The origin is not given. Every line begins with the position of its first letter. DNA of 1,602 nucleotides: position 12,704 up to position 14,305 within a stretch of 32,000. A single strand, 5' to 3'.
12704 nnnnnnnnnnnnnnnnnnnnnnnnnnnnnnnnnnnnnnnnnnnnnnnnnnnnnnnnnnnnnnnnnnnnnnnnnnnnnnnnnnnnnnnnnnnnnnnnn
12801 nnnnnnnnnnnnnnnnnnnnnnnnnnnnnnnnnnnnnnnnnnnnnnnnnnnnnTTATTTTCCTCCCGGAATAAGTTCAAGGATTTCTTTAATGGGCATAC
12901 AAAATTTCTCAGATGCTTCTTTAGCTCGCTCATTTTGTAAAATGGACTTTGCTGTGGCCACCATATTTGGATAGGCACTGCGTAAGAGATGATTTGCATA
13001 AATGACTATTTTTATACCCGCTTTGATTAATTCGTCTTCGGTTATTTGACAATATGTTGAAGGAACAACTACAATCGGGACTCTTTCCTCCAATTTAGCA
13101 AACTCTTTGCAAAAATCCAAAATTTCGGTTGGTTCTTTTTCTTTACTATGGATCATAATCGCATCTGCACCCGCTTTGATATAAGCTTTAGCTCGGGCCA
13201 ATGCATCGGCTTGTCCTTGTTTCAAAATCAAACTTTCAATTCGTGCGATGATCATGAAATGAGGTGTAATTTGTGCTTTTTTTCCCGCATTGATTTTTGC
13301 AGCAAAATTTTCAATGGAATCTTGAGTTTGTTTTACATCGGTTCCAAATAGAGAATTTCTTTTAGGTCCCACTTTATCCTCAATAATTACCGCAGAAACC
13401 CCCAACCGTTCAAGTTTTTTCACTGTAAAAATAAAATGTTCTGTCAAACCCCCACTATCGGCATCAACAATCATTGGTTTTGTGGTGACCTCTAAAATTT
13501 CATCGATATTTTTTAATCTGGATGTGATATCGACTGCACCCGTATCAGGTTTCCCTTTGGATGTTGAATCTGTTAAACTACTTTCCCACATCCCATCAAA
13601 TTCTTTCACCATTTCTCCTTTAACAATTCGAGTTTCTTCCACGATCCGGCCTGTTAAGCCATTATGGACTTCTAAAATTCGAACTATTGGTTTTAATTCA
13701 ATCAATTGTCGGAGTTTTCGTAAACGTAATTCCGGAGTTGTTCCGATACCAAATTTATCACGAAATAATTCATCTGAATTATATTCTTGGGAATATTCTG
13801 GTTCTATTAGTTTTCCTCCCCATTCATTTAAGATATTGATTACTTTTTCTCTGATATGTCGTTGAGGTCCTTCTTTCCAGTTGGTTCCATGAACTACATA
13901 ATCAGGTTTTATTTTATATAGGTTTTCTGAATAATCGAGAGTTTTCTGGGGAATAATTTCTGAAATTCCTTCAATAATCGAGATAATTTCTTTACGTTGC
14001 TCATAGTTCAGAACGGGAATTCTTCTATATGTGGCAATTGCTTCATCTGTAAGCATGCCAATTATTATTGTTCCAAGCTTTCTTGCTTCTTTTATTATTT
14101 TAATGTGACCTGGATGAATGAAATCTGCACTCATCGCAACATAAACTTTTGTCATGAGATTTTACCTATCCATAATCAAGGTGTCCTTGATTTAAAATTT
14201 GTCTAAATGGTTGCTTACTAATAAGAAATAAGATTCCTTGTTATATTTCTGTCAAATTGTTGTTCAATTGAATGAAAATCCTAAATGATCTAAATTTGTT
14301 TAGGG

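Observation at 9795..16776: Archaeal phosphonate locus: Fom1/Fom2/FomC-like front end plus three nucleotidyltransferase modules and a GlpT/UhpT-type transporter, with no known tailoring enzyme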

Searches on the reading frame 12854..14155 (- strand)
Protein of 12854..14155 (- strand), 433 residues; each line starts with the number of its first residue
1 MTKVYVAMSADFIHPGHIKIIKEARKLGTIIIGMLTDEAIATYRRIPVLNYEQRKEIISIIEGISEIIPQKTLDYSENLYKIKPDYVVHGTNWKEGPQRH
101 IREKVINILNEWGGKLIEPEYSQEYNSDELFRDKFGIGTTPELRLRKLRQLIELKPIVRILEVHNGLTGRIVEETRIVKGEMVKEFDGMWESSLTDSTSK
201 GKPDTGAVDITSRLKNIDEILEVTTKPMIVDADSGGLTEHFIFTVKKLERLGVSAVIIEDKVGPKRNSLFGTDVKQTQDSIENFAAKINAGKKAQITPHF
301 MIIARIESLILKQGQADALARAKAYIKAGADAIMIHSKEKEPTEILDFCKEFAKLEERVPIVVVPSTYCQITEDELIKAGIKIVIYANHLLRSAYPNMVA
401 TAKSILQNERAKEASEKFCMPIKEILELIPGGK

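Call 3: search_protein_families(library=pfam, proteins=[window:12854-14155:-], max_evalue=0.001)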
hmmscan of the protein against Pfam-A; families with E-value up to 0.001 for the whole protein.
window:12854-14155:- (433 aa): 2 families
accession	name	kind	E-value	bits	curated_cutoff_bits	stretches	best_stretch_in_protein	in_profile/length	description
PF13714.12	PEP_mutase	-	7.9e-56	189.7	31.5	1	148-406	1-240/240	Phosphoenolpyruvate phosphomutase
PF01467.32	CTP_transf_like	-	3.2e-12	47.2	21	1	11-104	7-101/133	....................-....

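Call 4: search_protein_families(library=ncbifam, proteins=[window:12854-14155:-], max_evalue=0.001)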
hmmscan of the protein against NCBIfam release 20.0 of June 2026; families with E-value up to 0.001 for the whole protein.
window:12854-14155:- (433 aa): 10 families
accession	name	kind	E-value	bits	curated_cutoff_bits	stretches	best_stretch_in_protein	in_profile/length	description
TIGR02320.1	PEP_mutase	equivalog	5.2e-119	396.4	319.55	1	148-431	1-282/284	phosphoenolpyruvate mutase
TIGR02321.1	Pphn_pyruv_hyd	equivalog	1.2e-44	152.6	374.4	1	148-428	7-275/290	phosphonopyruvate hydrolase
TIGR02317.1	prpB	equivalog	1.4e-28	99.9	354.4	1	147-413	4-255/285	methylisocitrate lyase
NF008455.0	PRK11320.1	equivalog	1e-23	84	353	1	197-410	52-255/295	methylisocitrate lyase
TIGR02319.1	CPEP_Pphonmut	equivalog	4.4e-14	52.4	420.05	1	193-336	45-185/294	carboxyvinyl-carboxyphosphonate phosphorylmutase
TIGR00125.1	cyt_tran_rel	domain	2.8e-12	46.6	27.7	1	4-59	2-57/65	adenylyltransferase/cytidyltransferase family protein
TIGR02199.1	rfaE_dom_II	equivalog_domain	7.9e-10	38.7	181.5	1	10-127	20-135/144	D-glycero-beta-D-manno-heptose 1-phosphate adenylyltransferase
TIGR01518.1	g3p_cytidyltrns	equivalog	1.1e-09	38.5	165.4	1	6-95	3-94/125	glycerol-3-phosphate cytidylyltransferase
NF001985.0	PRK00777.1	subfamily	4.4e-08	33.3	104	1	2-58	5-62/157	pantetheine-phosphate adenylyltransferase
NF008454.0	PRK11316.1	equivalog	1e-05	24.4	521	1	11-94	350-436/475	bifunctional D-glycero-beta-D-manno-heptose-7-phosphate kinase/D-glycero-beta-D-manno-heptose 1-phosphate adenylyltransferase HldE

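Call 15: find_homologous_proteins(query=window:12854-14155:-, max_evalue=1e-20)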
Query window:12854-14155:- (433 aa): 8000 proteins with E <= 1e-20 among 8000 candidates; the best 120 are listed.
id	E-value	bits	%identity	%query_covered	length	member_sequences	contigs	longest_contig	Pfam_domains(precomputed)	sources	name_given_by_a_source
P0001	2.4e-281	950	100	100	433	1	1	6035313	PF13714.13,PF01467.33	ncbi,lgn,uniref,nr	ncbi:2-methylisocitrate lyase [Candidatus Lokiarchaeum ossiferum]|uniref:phosphoenolpyruvate mutase 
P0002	1.2e-280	948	100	100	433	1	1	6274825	PF13714.13,PF01467.33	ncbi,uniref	ncbi:phosphoenolpyruvate mutase [Candidatus Lokiarchaeum ossiferum]|uniref:phosphoenolpyruvate mutas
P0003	1.8e-267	905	95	98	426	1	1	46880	PF13714.13,PF01467.33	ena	-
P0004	2.7e-259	878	91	100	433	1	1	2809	PF13714.13,PF01467.33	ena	-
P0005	6.0e-246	834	85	100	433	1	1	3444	PF13714.13,PF01467.33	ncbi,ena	-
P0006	7.1e-232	787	81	100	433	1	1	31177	PF13714.13,PF01467.33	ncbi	-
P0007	2.5e-218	743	77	100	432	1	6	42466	PF13714.13,PF01467.33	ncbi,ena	ncbi:MAG: phosphoenolpyruvate mutase [Promethearchaeota archaeon]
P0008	2.3e-217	740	76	100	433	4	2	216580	PF13714.13,PF01467.33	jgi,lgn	jgi:phosphoenolpyruvate phosphomutase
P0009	2.8e-217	739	77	100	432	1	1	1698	PF13714.13,PF01467.33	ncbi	-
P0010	1.0e-216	738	76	100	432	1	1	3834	PF13714.13,PF01467.33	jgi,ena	-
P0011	2.5e-216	736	76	100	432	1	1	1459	PF13714.13,PF01467.33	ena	-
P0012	3.5e-216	736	76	100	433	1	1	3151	PF13714.13,PF01467.33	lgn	-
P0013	1.1e-215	734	76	99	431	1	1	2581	PF13714.13,PF01467.33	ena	-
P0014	2.9e-214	729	76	99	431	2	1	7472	PF13714.13,PF01467.33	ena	-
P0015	3.4e-214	729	76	99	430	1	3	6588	PF13714.13,PF01467.33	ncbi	-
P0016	4.7e-213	725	73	100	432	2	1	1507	PF13714.13,PF01467.33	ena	-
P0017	5.9e-213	725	76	99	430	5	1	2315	PF13714.13,PF01467.33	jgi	-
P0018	3.9e-210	716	70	100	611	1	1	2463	PF13714.13,PF01467.33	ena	-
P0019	5.9e-210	715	75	99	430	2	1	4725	PF13714.13,PF01467.33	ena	-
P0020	8.7e-210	715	74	99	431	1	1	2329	PF13714.13,PF01467.33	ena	-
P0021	4.2e-209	712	73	100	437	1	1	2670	PF13714.13,PF01467.33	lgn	-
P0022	9.0e-209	711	74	99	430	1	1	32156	PF13714.13,PF01467.33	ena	-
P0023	3.6e-208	709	73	99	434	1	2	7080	PF13714.13,PF01467.33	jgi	jgi:phosphoenolpyruvate phosphomutase / 2-hydroxyethylphosphonate cytidylyltransferase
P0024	2.1e-207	707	74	99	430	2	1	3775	PF13714.13,PF01467.33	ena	-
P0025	1.6e-205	701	73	100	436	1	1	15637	PF13714.13,PF01467.33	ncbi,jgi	ncbi:MAG: phosphoenolpyruvate mutase [Candidatus Heimdallarchaeaceae archaeon]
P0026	9.0e-203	692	71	100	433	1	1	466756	PF13714.13,PF01467.33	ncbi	-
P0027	1.5e-201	688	70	100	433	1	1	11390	PF13714.13,PF01467.33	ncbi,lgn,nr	ncbi:phosphoenolpyruvate mutase [Candidatus Woesearchaeota archaeon]|nr:phosphoenolpyruvate mutase [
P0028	3.0e-201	687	71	100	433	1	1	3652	PF13714.13,PF01467.33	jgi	-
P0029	3.3e-201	686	70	100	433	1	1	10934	PF13714.13,PF01467.33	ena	-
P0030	1.4e-200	684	71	100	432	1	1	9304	PF13714.13,PF01467.33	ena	-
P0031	1.4e-200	684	70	100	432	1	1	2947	PF13714.13,PF01467.33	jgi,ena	-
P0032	1.6e-200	684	70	100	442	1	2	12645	PF13714.13,PF01467.33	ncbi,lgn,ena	-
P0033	2.1e-200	684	68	100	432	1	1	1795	PF13714.13,PF01467.33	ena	-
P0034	1.6e-199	681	70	100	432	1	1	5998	PF13714.13,PF01467.33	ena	-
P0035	3.6e-199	680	71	100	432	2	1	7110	PF13714.13,PF01467.33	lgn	-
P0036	7.4e-199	679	69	100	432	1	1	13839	PF13714.13,PF01467.33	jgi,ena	-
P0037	9.0e-199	678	69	100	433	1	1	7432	PF13714.13,PF01467.33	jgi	jgi:phosphoenolpyruvate phosphomutase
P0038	1.6e-198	678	71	100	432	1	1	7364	PF13714.13,PF01467.33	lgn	-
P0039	2.9e-198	677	69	100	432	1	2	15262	PF13714.13,PF01467.33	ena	-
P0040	3.9e-198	676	69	100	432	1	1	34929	PF13714.13,PF01467.33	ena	-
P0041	4.6e-198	676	68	100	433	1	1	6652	PF13714.13,PF01467.33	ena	-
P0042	4.7e-198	676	69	100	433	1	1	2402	PF13714.13,PF01467.33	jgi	jgi:phosphoenolpyruvate mutase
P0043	5.2e-198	676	69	100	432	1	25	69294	PF13714.13,PF01467.33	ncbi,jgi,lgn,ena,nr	ncbi:phosphoenolpyruvate mutase [Candidatus Woesearchaeota archaeon]|nr:phosphoenolpyruvate mutase [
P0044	5.4e-198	676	68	100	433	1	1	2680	PF13714.13,PF01467.33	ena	-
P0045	6.6e-198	676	68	100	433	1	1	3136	PF13714.13,PF01467.33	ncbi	-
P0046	1.7e-197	674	69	100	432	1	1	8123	PF13714.13,PF01467.33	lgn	-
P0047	1.6e-196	671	70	100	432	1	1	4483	PF13714.13,PF01467.33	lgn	-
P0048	4.6e-196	670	69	100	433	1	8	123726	PF13714.13,PF01467.33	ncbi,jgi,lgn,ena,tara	jgi:phosphoenolpyruvate phosphomutase|tara:strand:+ start:1410 stop:2711 length:1302 start_codon:yes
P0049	1.1e-195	668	69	100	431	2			PF13714.13,PF01467.33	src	-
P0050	1.2e-195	668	68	100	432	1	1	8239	PF13714.13,PF01467.33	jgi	-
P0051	1.5e-195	668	71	99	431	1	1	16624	PF13714.13,PF01467.33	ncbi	-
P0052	1.7e-195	668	70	100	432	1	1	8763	PF13714.13,PF01467.33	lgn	-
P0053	2.1e-195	667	69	100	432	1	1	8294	PF13714.13,PF01467.33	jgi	jgi:phosphoenolpyruvate phosphomutase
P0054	5.3e-195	666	69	100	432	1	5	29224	PF13714.13,PF01467.33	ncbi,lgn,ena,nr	ncbi:MAG: phosphoenolpyruvate mutase [Nanoarchaeota archaeon]|nr:phosphoenolpyruvate mutase [Nanoarc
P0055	5.3e-195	666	69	100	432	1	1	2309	PF13714.13,PF01467.33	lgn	-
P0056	6.4e-195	666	69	100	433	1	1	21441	PF13714.13,PF01467.33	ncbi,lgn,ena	-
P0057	6.6e-195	666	69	100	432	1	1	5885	PF13714.13,PF01467.33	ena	-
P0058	7.9e-195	665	68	100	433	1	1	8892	PF13714.13,PF01467.33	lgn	-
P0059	9.5e-195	665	68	100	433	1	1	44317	PF13714.13,PF01467.33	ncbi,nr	ncbi:phosphoenolpyruvate mutase [archaeon AH-315-M20]|nr:phosphoenolpyruvate mutase [archaeon AH-315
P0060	2.3e-194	664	69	100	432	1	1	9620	PF13714.13,PF01467.33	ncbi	-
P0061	2.8e-194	664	69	100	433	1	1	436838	PF13714.13,PF01467.33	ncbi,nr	ncbi:phosphoenolpyruvate mutase [Candidatus Woesearchaeota archaeon]|nr:phosphoenolpyruvate mutase [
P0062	2.9e-194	664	68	100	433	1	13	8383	PF13714.13,PF01467.33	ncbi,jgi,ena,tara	tara:strand:- start:628 stop:1929 length:1302 start_codon:yes stop_codon:yes gene_type:complete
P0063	4.0e-194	663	68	100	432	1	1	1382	PF13714.13,PF01467.33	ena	-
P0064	6.1e-194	663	69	100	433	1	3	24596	PF13714.13,PF01467.33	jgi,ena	-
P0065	1.0e-193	662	70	98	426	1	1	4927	PF13714.13,PF01467.33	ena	-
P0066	1.1e-193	662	68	100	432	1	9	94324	PF13714.13,PF01467.33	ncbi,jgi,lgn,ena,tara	tara:strand:- start:3763 stop:5061 length:1299 start_codon:yes stop_codon:yes gene_type:complete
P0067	1.6e-193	661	67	100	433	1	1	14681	PF13714.13,PF01467.33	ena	-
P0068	1.6e-193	661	69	100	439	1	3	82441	PF13714.13,PF01467.33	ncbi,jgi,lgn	-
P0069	2.1e-193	661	69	100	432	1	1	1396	PF13714.13,PF01467.33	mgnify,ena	mgnify:FL=1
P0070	2.9e-193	660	67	100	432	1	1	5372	PF13714.13,PF01467.33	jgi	jgi:phosphoenolpyruvate phosphomutase / 2-hydroxyethylphosphonate cytidylyltransferase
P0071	5.7e-193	659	68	100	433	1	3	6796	PF13714.13,PF01467.33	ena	-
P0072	7.8e-193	659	68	100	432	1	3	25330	PF13714.13,PF01467.33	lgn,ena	-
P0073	1.6e-192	658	68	100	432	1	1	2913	PF13714.13,PF01467.33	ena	-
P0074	2.0e-192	658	67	100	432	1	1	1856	PF13714.13,PF01467.33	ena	-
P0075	3.2e-192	657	68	100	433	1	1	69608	PF13714.13,PF01467.33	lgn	-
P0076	3.6e-192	657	69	100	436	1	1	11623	PF13714.13,PF01467.33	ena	-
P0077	4.7e-192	656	67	100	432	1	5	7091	PF13714.13,PF01467.33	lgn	-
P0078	9.1e-192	655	66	100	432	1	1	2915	PF13714.13,PF01467.33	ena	-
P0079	1.1e-191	655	68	100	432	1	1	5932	PF13714.13,PF01467.33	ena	-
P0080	1.2e-191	655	68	100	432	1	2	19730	PF13714.13,PF01467.33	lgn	-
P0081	3.2e-191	654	67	100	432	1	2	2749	PF13714.13,PF01467.33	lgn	-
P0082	3.5e-191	653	67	100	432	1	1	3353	PF13714.13,PF01467.33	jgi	jgi:phosphoenolpyruvate phosphomutase / 2-hydroxyethylphosphonate cytidylyltransferase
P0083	6.0e-191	653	68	100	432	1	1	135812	PF13714.13,PF01467.33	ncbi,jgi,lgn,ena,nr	ncbi:MAG: phosphoenolpyruvate mutase [Nanoarchaeota archaeon]|nr:phosphoenolpyruvate mutase [Nanoarc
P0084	6.3e-191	653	67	100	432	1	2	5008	PF13714.13,PF01467.33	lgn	-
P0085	1.2e-190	652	68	100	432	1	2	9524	PF13714.13,PF01467.33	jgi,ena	-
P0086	1.7e-190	651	67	100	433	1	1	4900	PF13714.13,PF01467.33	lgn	-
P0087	2.4e-190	651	67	100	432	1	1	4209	PF13714.13,PF01467.33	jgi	-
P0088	3.3e-190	650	68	100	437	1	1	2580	PF13714.13,PF01467.33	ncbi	-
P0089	4.0e-190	650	67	100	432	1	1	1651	PF13714.13,PF01467.33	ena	-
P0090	9.0e-190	649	66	100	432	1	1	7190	PF13714.13,PF01467.33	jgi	-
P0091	9.1e-190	649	70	99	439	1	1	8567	PF13714.13,PF01467.33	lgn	-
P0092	9.2e-190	649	68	100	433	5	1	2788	PF13714.13,PF01467.33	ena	-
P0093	1.0e-189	649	68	99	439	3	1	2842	PF13714.13,PF01467.33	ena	-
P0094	1.4e-189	648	66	100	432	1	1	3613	PF13714.13,PF01467.33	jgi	-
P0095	1.6e-189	648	67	100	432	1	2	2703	PF13714.13,PF01467.33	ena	-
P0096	2.2e-189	648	66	100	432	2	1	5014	PF13714.13,PF01467.33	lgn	-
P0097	2.3e-189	647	67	99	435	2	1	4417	PF13714.13,PF01467.33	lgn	-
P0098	2.8e-189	647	67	100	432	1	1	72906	PF13714.13,PF01467.33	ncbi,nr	ncbi:phosphoenolpyruvate mutase [Candidatus Woesearchaeota archaeon]|nr:phosphoenolpyruvate mutase [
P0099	3.4e-189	647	68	99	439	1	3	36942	PF13714.13,PF01467.33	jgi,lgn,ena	-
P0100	3.6e-189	647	67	100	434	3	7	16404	PF13714.13,PF01467.33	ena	-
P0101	4.1e-189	647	67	99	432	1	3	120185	PF13714.13,PF01467.33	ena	-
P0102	4.3e-189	647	67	100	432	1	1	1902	PF13714.13,PF01467.33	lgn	-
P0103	4.8e-189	646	67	99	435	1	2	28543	PF13714.13,PF01467.33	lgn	-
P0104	5.5e-189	646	66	100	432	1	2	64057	PF13714.13,PF01467.33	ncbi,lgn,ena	-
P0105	5.6e-189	646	67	99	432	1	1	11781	PF13714.13,PF01467.33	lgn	-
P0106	6.8e-189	646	67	100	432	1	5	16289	PF13714.13,PF01467.33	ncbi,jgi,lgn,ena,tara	tara:strand:- start:2104 stop:3402 length:1299 start_codon:yes stop_codon:yes gene_type:complete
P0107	1.1e-188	645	66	100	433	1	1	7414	PF13714.13,PF01467.33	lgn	-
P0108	1.3e-188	645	66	100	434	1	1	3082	PF13714.13,PF01467.33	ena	-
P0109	1.8e-188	645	68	100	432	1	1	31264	PF13714.13,PF01467.33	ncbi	-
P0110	1.8e-188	645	67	100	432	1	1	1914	PF13714.13,PF01467.33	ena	-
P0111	1.8e-188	645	67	99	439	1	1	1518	PF13714.13,PF01467.33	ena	-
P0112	1.8e-188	645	68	99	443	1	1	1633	PF13714.13,PF01467.33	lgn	-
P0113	1.9e-188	644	67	99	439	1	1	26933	PF13714.13,PF01467.33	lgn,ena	-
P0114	3.9e-188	643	67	100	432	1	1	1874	PF13714.13,PF01467.33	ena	-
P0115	3.9e-188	643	67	100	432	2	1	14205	PF13714.13,PF01467.33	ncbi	-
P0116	3.9e-188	643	67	100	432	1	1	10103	PF13714.13,PF01467.33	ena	-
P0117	4.0e-188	643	68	100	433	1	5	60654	PF13714.13,PF01467.33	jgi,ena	-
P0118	5.0e-188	643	67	100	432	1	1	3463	PF13714.13,PF01467.33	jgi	jgi:phosphoenolpyruvate phosphomutase / 2-hydroxyethylphosphonate cytidylyltransferase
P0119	5.0e-188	643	67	100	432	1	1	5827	PF13714.13,PF01467.33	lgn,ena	-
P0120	9.6e-188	642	66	100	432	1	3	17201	PF13714.13,PF01467.33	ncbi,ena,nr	ncbi:phosphoenolpyruvate mutase [Candidatus Woesearchaeota archaeon]|nr:phosphoenolpyruvate mutase [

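Call 17: find_encoding_contigs(protein=P0008, flank=10000, max_places=2)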
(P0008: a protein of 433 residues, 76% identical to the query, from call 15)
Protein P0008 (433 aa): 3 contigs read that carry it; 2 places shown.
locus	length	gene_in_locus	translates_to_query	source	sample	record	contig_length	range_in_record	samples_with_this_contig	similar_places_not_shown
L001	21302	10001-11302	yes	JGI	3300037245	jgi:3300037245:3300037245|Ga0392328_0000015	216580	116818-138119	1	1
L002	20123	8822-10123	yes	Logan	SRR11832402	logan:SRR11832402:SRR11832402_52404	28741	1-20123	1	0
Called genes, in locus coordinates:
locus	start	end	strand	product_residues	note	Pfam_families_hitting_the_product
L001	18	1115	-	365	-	-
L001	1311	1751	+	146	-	-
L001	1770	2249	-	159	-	PF01877:RNA_binding (weak)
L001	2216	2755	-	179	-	PF13238:AAA_18, PF13671:AAA_33 (faint), PF13207:AAA_17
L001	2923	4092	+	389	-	-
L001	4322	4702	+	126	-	PF01201:Ribosomal_S8e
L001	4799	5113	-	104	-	PF01922:SRP19 (faint)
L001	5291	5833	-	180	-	-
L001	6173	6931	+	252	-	PF00318:Ribosomal_S2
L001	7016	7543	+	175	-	PF01451:LMWPc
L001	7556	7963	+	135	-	PF04038:DHNA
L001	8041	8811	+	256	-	PF20434:BD-FAE (faint), PF00561:Abhydrolase_1, PF12146:Hydrolase_4, PF12697:Abhydrolase_6, PF00326:Peptidase_S9 (faint)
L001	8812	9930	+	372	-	-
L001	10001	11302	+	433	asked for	PF01467:CTP_transf_like, PF13714:PEP_mutase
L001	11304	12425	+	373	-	PF02776:TPP_enzyme_N, PF02775:TPP_enzyme_C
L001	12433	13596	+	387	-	PF00465:Fe-ADH, PF13685:Fe-ADH_2 (weak), PF25137:ADH_Fe_C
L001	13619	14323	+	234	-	PF00483:NTP_transferase, PF12804:NTP_transf_3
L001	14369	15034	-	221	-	PF12840:HTH_20 (weak), PF01022:HTH_5 (weak)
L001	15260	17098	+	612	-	-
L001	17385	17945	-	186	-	PF01227:GTP_cyclohydroI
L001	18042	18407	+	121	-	PF19300:BPD_transp_1_N (weak)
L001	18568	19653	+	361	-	-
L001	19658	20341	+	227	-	PF06197:DUF998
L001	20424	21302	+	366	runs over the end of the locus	-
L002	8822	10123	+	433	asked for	PF01467:CTP_transf_like, PF13714:PEP_mutase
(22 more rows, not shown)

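Call 18: find_encoding_contigs(protein=P0007, flank=10000, max_places=2)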
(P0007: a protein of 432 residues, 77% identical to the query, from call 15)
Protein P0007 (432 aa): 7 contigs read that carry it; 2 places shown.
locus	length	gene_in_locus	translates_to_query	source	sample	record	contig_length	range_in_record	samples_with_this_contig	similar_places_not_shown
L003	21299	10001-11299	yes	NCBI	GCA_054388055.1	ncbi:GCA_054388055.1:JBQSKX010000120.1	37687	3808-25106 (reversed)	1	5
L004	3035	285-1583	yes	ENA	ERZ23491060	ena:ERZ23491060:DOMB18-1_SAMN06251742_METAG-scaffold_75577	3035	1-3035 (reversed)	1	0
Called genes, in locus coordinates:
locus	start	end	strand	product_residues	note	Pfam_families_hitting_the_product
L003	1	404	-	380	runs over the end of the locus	PF13424:TPR_12 (faint)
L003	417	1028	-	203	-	-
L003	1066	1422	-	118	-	PF02635:DsrE (weak)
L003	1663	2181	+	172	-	PF19620:DUF6125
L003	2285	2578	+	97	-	PF01909:NTP_transf_2, PF18765:Polbeta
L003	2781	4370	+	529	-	PF00370:FGGY_N, PF02782:FGGY_C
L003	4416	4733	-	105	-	-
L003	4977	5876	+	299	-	PF01066:CDP-OH_P_transf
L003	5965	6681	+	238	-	PF01411:tRNA-synt_2c, PF07973:tRNA_SAD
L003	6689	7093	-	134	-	-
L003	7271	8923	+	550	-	PF00118:Cpn60_TCP1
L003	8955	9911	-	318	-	PF00291:PALP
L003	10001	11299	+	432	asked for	PF01467:CTP_transf_like, PF13714:PEP_mutase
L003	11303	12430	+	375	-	PF02776:TPP_enzyme_N, PF02775:TPP_enzyme_C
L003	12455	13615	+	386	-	PF00465:Fe-ADH, PF13685:Fe-ADH_2, PF25137:ADH_Fe_C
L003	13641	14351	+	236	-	PF00483:NTP_transferase, PF12804:NTP_transf_3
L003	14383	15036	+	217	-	PF01168:Ala_racemase_N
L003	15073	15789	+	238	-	-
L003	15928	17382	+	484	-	-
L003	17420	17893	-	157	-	PF00581:Rhodanese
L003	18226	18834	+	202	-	PF13404:HTH_AsnC-type, PF13412:HTH_24, PF22482:AsnC_trans_reg_3 (faint)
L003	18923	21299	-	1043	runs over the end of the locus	PF03699:UPF0182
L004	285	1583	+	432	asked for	PF01467:CTP_transf_like, PF13714:PEP_mutase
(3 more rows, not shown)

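Call 19: find_encoding_contigs(protein=P0026, flank=10000, max_places=2)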
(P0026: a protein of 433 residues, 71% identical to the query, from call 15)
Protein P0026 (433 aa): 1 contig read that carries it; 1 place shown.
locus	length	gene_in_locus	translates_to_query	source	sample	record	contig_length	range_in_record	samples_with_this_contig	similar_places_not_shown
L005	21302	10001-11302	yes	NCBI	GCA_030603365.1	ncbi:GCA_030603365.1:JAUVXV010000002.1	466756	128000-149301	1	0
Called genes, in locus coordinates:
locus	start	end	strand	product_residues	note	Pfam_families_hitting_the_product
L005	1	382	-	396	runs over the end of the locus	PF13506:Glyco_transf_21, PF00535:Glycos_transf_2, PF13641:Glyco_tranf_2_3, PF13632:Glyco_trans_2_3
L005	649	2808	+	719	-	-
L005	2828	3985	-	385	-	PF00534:Glycos_transf_1, PF13692:Glyco_trans_1_4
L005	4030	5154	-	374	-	PF01073:3Beta_HSD, PF01370:Epimerase, PF02719:Polysacc_synt_2, PF04321:RmlD_sub_bind, PF07993:NAD_binding_4 (faint), PF16363:GDP_Man_Dehyd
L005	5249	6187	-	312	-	PF01370:Epimerase, PF04321:RmlD_sub_bind (weak), PF16363:GDP_Man_Dehyd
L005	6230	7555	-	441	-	-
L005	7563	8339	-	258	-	PF04991:LicD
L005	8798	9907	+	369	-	-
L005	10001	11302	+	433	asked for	PF01467:CTP_transf_like, PF13714:PEP_mutase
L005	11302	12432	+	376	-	PF02776:TPP_enzyme_N, PF02775:TPP_enzyme_C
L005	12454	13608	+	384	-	PF00465:Fe-ADH, PF13685:Fe-ADH_2, PF25137:ADH_Fe_C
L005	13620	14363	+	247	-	PF00483:NTP_transferase, PF12804:NTP_transf_3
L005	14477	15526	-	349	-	PF03102:NeuB, PF08666:SAF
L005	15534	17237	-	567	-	PF02348:CTP_transf_3, PF04101:Glyco_tran_28_C (weak)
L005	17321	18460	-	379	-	PF00685:Sulfotransfer_1 (weak), PF13469:Sulfotransfer_3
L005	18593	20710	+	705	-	PF05935:Arylsulfotrans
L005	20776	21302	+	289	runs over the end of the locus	-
